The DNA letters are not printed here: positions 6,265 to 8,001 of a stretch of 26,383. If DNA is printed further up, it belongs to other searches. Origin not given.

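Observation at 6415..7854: AbfD-like radical flavoenzyme with intact Fe-S ligands but replaced catalytic residues, a candidate new reaction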

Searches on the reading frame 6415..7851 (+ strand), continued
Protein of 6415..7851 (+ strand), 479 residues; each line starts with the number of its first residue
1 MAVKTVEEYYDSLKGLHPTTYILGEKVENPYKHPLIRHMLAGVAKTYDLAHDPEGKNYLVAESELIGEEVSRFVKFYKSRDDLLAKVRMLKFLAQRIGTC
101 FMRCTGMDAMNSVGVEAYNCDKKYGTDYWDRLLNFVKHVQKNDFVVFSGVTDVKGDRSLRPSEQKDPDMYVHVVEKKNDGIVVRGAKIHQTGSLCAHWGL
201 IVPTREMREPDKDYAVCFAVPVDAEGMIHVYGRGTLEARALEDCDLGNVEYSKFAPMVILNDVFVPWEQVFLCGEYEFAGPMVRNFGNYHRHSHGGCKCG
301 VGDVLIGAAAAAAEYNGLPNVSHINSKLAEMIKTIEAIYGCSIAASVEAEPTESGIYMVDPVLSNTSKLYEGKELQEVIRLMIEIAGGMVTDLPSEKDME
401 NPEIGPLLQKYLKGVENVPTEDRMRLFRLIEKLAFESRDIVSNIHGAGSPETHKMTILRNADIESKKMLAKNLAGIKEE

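Call 37: search_protein_families(library=pfam, proteins=[L030:3442-5151:+, L030:1239-2423:+, L083:10816-12009:+, L063:2464-3327:-, L083:13264-14049:+, L077:9738-11039:+, L077:11085-11969:+, L059:2617-2913:+, L076:1434-2909:+, L057:3713-5011:+], max_evalue=0.00001)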
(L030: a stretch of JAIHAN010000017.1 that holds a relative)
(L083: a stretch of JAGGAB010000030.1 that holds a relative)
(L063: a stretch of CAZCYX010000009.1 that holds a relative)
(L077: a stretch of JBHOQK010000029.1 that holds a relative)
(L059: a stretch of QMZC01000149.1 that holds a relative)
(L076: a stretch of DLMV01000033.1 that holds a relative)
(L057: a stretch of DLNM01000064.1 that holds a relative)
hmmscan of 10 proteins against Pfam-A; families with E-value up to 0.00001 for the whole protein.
L030:3442-5151:+ (569 aa): 2 families
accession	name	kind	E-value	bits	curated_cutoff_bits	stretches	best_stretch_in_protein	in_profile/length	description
PF00920.27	ILVD_EDD_N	-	7.3e-133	443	27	1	46-361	1-315/316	Dihydroxy-acid/6-phosphogluconate dehydratase N-terminal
PF24877.1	ILV_EDD_C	-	3e-76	255.5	27.7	1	372-563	1-191/191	Dihydroxy-acid/6-phosphogluconate dehydratase C-terminal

L030:1239-2423:+ (394 aa): 2 families
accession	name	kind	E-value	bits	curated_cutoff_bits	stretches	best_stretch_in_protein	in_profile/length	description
PF20629.2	GD_AH_C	-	2e-100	335.6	26.8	1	151-392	1-241/242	D-galactarate/Altronate dehydratase, C-terminal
PF04295.18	GD_AH_second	-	5.6e-43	146.7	27.3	1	14-141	1-135/136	D-galactarate dehydratase/Altronate hydrolase, second domain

L083:10816-12009:+ (397 aa): 2 families
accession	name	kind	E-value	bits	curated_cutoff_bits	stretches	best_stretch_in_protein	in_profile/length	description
PF00108.29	Thiolase_N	-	2e-96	322.8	26.4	1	8-266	2-260/260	Thiolase, N-terminal domain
PF02803.24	Thiolase_C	-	9.4e-53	177.5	27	1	274-395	2-123/123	Thiolase, C-terminal domain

L063:2464-3327:- (287 aa): 4 families
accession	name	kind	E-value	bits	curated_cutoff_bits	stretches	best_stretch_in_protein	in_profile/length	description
PF02737.24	3HCDH_N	-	4.7e-67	225.8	22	1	5-185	1-180/180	3-hydroxyacyl-CoA dehydrogenase, NAD binding domain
PF00725.27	3HCDH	-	2.3e-29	102.2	22.1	1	187-287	1-97/97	3-hydroxyacyl-CoA dehydrogenase, C-terminal domain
PF01210.29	NAD_Gly3P_dh_N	-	1.2e-07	32.2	23.1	1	5-117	1-101/158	NAD-dependent glycerol-3-phosphate dehydrogenase N-terminus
PF03446.21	NAD_binding_2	-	7.7e-06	26.4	21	0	5-111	1-86/161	NAD binding domain of 6-phosphogluconate dehydrogenase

L083:13264-14049:+ (261 aa): 2 families
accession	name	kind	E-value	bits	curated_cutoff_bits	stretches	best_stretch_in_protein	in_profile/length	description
PF00378.25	ECH_1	-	1.9e-68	230.9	27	1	10-259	1-249/251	Enoyl-CoA hydratase/isomerase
PF16113.10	ECH_2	-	5.1e-43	148.3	27.2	1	16-198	2-186/335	Enoyl-CoA hydratase/isomerase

L077:9738-11039:+ (433 aa): 2 families
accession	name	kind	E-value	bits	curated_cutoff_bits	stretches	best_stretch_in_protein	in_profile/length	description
PF13458.12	Peripla_BP_6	-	2.8e-52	179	31.7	1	43-398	2-338/343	Periplasmic binding protein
PF13433.12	Peripla_BP_5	-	8.2e-26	91.4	27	1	43-405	1-343/363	Periplasmic binding protein domain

L077:11085-11969:+ (294 aa): 1 family
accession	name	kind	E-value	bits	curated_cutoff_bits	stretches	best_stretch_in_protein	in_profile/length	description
PF02653.21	BPD_transp_2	-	5.9e-37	127.7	26.8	1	20-284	5-269/269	Branched-chain amino acid transport system / permease component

L059:2617-2913:+ (98 aa): 0 families

L076:1434-2909:+ (491 aa): 10 families
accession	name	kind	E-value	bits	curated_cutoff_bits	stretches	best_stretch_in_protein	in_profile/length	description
PF00158.32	Sigma54_activat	-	2.2e-65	219.9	20.2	1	179-344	3-167/168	Sigma-54 interaction domain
PF25601.1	AAA_lid_14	-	2e-24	85.6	27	1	350-429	1-81/87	AAA+ ATPase lid domain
PF14532.12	Sigma54_activ_2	-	3.6e-21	76.3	25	1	180-349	3-138/138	Sigma-54 interaction domain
PF18024.7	HTH_50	-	2e-13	50.2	27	1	438-485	2-49/50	Helix-turn-helix domain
PF00989.32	PAS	-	2.1e-10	41.1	22.6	1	35-127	2-101/113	PAS fold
PF13426.13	PAS_9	-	7e-09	36.3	27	1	45-142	2-103/103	PAS domain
PF07724.20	AAA_2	-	6.5e-08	33.2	27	1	199-331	4-136/166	AAA domain (Cdc48 subfamily)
PF00004.35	AAA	-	1.9e-07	32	21.2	1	201-327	1-116/131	ATPase family associated with various cellular activities (AAA)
PF07728.20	AAA_5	-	8.9e-07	29.4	22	1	200-321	1-124/139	AAA domain (dynein-related subfamily)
PF13188.13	PAS_8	-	3.4e-06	27.2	21.8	1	36-84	3-48/65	PAS domain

L057:3713-5011:+ (432 aa): 2 families
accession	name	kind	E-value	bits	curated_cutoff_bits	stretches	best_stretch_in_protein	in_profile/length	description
PF13336.12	AcetylCoA_hyd_C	-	3.2e-69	232.2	23.7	1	271-423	1-153/154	Acetyl-CoA hydrolase/transferase C-terminal domain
PF02550.21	AcetylCoA_hydro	-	8.1e-24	85.2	24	1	3-178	5-189/198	Acetyl-CoA hydrolase/transferase N-terminal domain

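Call 42: search_protein_families(library=pfam, alignment_id=A1, max_evalue=0.00001)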
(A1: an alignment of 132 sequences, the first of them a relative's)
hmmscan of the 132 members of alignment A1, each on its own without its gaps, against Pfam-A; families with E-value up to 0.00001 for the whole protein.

A. member 1, L001:6489-7661:+ (391 aa): 0 families

B. families by the number of members that match (of 132 scanned): 144 families (the first 25 are shown)
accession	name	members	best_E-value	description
PF00549.24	Ligase_CoA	26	6.9e-18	CoA-ligase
PF08442.15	ATP-grasp_2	13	4.8e-57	ATP-grasp domain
PF13607.11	Succ_CoA_lig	13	3.1e-13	Succinyl-CoA ligase like flavodoxin domain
PF02629.25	CoA_binding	12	4.4e-27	CoA binding domain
PF13549.11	ATP-grasp_5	12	3e-17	ATP-grasp domain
PF24948.1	Citrate_synth_N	12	1.6e-09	ATP-citrate synthase ATP-grasp domain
PF13380.12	CoA_binding_2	7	1.2e-09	CoA binding domain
PF02786.22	CPSase_L_D2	7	7.3e-07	Carbamoyl-phosphate synthase L chain, ATP binding domain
PF02615.19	Ldh_2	5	9.9e-130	Malate/L-lactate dehydrogenase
PF01855.24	POR_N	4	1.1e-63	Pyruvate flavodoxin/ferredoxin oxidoreductase, thiamine diP-bdg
PF02775.26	TPP_enzyme_C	4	9.4e-34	Thiamine pyrophosphate enzyme, C-terminal TPP binding domain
PF01071.24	GARS_A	3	2.1e-72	Phosphoribosylglycinamide synthetase, ATP-grasp (A) domain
PF02589.21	LUD_dom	3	5.1e-55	LUD domain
PF00441.29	Acyl-CoA_dh_1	3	1.7e-50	Acyl-CoA dehydrogenase, C-terminal domain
PF01558.24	POR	3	3.4e-36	Pyruvate ferredoxin/flavodoxin oxidoreductase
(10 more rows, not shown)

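Call 43: search_protein_families(library=pfam, alignment_id=A2, max_evalue=0.00001)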
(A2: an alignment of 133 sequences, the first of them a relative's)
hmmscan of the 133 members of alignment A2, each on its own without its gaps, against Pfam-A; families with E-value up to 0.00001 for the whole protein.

A. member 1, L030:3442-5148:+ (569 aa): 2 families
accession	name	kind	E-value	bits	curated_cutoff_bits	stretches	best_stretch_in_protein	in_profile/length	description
PF00920.27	ILVD_EDD_N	-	7.3e-133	443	27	1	46-361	1-315/316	Dihydroxy-acid/6-phosphogluconate dehydratase N-terminal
PF24877.1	ILV_EDD_C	-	3e-76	255.5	27.7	1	372-563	1-191/191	Dihydroxy-acid/6-phosphogluconate dehydratase C-terminal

B. families by the number of members that match (of 133 scanned): 89 families (the first 25 are shown)
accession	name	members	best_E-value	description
PF00549.24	Ligase_CoA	24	2.1e-22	CoA-ligase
PF07992.20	Pyr_redox_2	13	7.2e-72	Pyridine nucleotide-disulphide oxidoreductase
PF13607.11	Succ_CoA_lig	12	1.3e-12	Succinyl-CoA ligase like flavodoxin domain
PF01266.30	DAO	11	3.1e-71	FAD dependent oxidoreductase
PF08442.15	ATP-grasp_2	11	2.1e-58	ATP-grasp domain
PF02629.25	CoA_binding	11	8.6e-27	CoA binding domain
PF13549.11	ATP-grasp_5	11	2.4e-15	ATP-grasp domain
PF24948.1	Citrate_synth_N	11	3.4e-11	ATP-citrate synthase ATP-grasp domain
PF01855.24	POR_N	9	3.9e-66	Pyruvate flavodoxin/ferredoxin oxidoreductase, thiamine diP-bdg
PF07729.17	FCD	9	2.9e-26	FCD domain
PF17147.9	PFOR_II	9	3.2e-24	Pyruvate:ferredoxin oxidoreductase core domain II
PF00392.27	GntR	9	1.5e-13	Bacterial regulatory proteins, gntR family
PF13738.12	Pyr_redox_3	9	1.6e-11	Pyridine nucleotide-disulphide oxidoreductase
PF13450.12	NAD_binding_8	9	6.9e-10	NAD(P)-binding Rossmann-like domain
PF02775.26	TPP_enzyme_C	8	1.3e-34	Thiamine pyrophosphate enzyme, C-terminal TPP binding domain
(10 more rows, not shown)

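Call 58: search_protein_representatives(protein=window:6415-7851:+)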
Query: 479 residues. Proteins with E-value up to 0.001 (for the whole library): 2700; up to 1e-10: 1321; up to 1e-30: 312. The best 150 are listed.
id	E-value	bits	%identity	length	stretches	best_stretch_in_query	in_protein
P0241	8.0e-143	493.0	48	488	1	4-476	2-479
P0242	1.1e-131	456.3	46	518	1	3-478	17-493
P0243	3.3e-125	434.9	44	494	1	1-478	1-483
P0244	5.7e-118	411.1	42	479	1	1-474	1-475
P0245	1.7e-114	399.6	43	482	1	4-476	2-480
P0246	3.0e-114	398.8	48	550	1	1-398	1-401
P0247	5.4e-113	394.6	40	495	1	1-476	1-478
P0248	3.8e-112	391.8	43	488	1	1-476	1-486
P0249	1.9e-111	389.5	40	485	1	4-477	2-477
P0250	3.4e-111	388.7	42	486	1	1-473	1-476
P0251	2.6e-109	382.5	42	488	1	1-479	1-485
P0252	4.4e-108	378.4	39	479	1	2-477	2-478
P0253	1.5e-106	373.4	41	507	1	3-477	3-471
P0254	1.9e-106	373.1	41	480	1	1-477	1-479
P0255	2.2e-106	372.9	38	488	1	1-478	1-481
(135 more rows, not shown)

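Call 64: predict_structure(alignment_id=A4)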
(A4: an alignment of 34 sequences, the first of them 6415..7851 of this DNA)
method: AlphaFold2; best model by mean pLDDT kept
length: 479 residues; sequences in the alignment: 34
mean_pLDDT: 50.1   pTM: 0.53
mean pLDDT of the five models: 50.1, 48.8, 45.1, 45.1, 44.9
residues with pLDDT >= 90: 1; 70-90: 70; 50-70: 154; < 50: 254
segments of 3 or more residues with pLDDT < 50: 17-25, 98-102, 146-174, 184-263, 268-302, 319-348, 359-393, 433-461
pLDDT, mean of each block of 10 residues (from residue 1): 74 55 52 61 77 88 88 77 67 58 53 57 62 72 55 36 37 52 41 29 30 31 28 25 34 34 48 32 32 33 56 64 43 37 41 60 29 37 38 53 66 67 66 41 30 36 62 64
secondary structure, 60 per line:
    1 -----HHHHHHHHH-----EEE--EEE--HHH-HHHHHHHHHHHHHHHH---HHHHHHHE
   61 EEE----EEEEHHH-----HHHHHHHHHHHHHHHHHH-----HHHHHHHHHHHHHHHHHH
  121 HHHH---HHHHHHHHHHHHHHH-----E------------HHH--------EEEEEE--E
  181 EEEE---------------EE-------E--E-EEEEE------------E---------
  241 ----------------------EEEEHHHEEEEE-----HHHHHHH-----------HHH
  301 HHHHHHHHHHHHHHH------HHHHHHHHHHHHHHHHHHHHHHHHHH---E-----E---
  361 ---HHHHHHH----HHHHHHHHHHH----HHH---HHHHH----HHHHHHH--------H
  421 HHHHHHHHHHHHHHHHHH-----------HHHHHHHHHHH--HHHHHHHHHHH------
elements in order: H6-14 E20-22 E25-27 H34-49 H53-59 E60-63 E68-71 H80-97 H103-124 H128-142 E172-177 E180-184 E214-218 E263-266 E270-274 H280-286 H298-315 H322-347 H364-370 H375-385 H396-400 H405-411 H420-438 H450-460 H463-473

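Call 68: search_protein_families(library=pfam, proteins=[L010:3440-4615:+, L010:4874-5341:-, L010:10978-11685:-, L007:497-1495:-, L007:8525-10570:-, L008:2735-3907:+, L008:4771-5538:+, L008:6033-6659:+, L008:8467-8958:+, L008:9717-10823:+], max_evalue=0.0001)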
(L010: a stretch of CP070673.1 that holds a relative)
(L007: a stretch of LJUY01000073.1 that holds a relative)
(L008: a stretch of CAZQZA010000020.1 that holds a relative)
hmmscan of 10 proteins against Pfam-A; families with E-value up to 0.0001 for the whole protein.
L010:3440-4615:+ (392 aa): 1 family
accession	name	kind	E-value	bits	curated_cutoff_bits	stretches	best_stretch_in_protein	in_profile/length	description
PF03773.19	ArsP_1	-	1.3e-71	241.7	32.3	1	35-388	3-293/294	Predicted permease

L010:4874-5341:- (155 aa): 0 families

L010:10978-11685:- (235 aa): 2 families
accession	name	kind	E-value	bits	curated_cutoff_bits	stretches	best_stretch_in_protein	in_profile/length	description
PF13419.12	HAD_2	-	8.5e-13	49.2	23.8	1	24-201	3-174/178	Haloacid dehalogenase-like hydrolase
PF00702.32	Hydrolase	-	2.4e-12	48.1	26.4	1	20-197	2-189/191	haloacid dehalogenase-like hydrolase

L007:497-1495:- (332 aa): 0 families

L007:8525-10570:- (681 aa): 4 families
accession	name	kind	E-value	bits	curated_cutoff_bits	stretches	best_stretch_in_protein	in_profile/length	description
PF13646.12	HEAT_2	-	2.5e-22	79.4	27.7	3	548-618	2-72/88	HEAT repeats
PF02985.28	HEAT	-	1e-07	31.9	23.5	0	518-536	4-22/31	HEAT repeat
PF03130.22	HEAT_PBS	-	2.6e-06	27.8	20.9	0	633-659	1-27/27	PBS lyase HEAT-like repeat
PF13513.12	HEAT_EZ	-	8.9e-05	23.4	27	0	632-668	2-48/55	HEAT-like repeat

L008:2735-3907:+ (391 aa): 2 families
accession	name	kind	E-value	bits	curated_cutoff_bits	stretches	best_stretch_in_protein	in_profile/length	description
PF00091.31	Tubulin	-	1.7e-32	113.7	33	1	3-183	2-185/190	Tubulin/FtsZ family, GTPase domain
PF21011.2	CetZ_C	-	2.3e-13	50.4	21.6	1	189-356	3-175/180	Tubulin-like CetZ, C-terminal domain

L008:4771-5538:+ (256 aa): 1 family
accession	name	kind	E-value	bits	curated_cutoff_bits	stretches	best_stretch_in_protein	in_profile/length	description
PF02517.21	Rce1-like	-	1.6e-17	64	22.4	1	147-236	4-93/93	Type II CAAX prenyl endopeptidase Rce1-like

L008:6033-6659:+ (209 aa): 1 family
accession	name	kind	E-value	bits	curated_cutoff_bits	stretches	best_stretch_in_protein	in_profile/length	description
PF04307.19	YdjM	-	2.2e-11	44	29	1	62-191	27-168/176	YdjM inner membrane protein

L008:8467-8958:+ (164 aa): 2 families
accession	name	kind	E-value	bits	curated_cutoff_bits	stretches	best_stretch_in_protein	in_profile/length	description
PF00389.36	2-Hacid_dh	-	3.7e-18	65.9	24.6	1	14-108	8-102/134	D-isomer specific 2-hydroxyacid dehydrogenase, catalytic domain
PF02826.25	2-Hacid_dh_C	-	8.3e-05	22.5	25.1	0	109-160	1-44/178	D-isomer specific 2-hydroxyacid dehydrogenase, NAD binding domain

L008:9717-10823:+ (369 aa): 1 family
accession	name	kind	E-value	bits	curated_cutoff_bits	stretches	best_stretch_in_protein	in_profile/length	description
PF02126.24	PTE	-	1.1e-64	219.2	22.4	1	19-362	3-297/298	Phosphotriesterase family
